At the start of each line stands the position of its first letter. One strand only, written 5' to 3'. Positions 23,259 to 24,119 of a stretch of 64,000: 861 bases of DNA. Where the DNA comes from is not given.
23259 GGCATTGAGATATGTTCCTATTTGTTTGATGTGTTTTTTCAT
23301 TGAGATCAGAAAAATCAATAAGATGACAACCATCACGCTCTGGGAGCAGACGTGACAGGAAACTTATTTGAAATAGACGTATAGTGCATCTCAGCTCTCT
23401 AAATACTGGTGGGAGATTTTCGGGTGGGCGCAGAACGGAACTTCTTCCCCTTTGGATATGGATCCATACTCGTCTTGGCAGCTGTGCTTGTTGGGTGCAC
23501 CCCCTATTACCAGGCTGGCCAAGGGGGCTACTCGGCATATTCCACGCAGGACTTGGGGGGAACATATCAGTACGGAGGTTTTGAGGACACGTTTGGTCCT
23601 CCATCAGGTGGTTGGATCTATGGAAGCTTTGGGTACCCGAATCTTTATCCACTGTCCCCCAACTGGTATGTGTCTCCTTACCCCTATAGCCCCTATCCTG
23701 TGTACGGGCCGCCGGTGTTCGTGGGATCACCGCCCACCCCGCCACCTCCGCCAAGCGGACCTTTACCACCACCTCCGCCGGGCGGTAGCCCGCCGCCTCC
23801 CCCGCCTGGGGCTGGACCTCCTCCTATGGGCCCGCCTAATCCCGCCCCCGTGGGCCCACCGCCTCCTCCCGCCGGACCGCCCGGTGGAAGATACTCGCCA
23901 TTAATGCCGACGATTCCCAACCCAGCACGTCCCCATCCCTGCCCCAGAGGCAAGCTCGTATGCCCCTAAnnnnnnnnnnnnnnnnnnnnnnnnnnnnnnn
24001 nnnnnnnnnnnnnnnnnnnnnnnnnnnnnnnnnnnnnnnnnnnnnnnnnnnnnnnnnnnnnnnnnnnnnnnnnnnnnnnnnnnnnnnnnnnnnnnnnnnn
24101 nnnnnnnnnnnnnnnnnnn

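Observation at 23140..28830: Cluster of five paralogous secreted or lipoproteins rich in Tyr/Gly/Trp/Pro with no recognisable domain, in an AT-rich, accessory-looking segment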

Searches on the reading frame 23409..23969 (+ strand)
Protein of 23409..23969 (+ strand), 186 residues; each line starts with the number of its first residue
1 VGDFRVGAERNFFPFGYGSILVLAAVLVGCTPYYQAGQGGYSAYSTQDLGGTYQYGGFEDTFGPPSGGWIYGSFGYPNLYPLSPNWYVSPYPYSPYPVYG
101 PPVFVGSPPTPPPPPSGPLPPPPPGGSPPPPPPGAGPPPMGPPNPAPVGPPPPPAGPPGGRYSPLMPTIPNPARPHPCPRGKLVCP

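Call 3: search_protein_families(library=pfam, proteins=[window:23409-23969:+], max_evalue=1)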
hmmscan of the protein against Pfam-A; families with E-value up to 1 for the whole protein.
window:23409-23969:+ (186 aa): 0 families

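Call 4: search_protein_families(library=ncbifam, proteins=[window:23409-23969:+], max_evalue=1)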
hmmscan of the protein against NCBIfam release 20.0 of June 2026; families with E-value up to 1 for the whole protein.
window:23409-23969:+ (186 aa): 0 families

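Call 77: search_protein_families(library=phrogs, proteins=[window:23424-23969:+], max_evalue=0.01)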
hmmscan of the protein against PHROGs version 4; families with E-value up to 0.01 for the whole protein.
window:23424-23969:+ (181 aa): 0 families

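Call 78: search_protein_families(library=padloc, proteins=[window:23424-23969:+], max_evalue=0.01)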
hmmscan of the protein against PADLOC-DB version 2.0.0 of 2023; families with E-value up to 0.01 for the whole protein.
window:23424-23969:+ (181 aa): 0 families
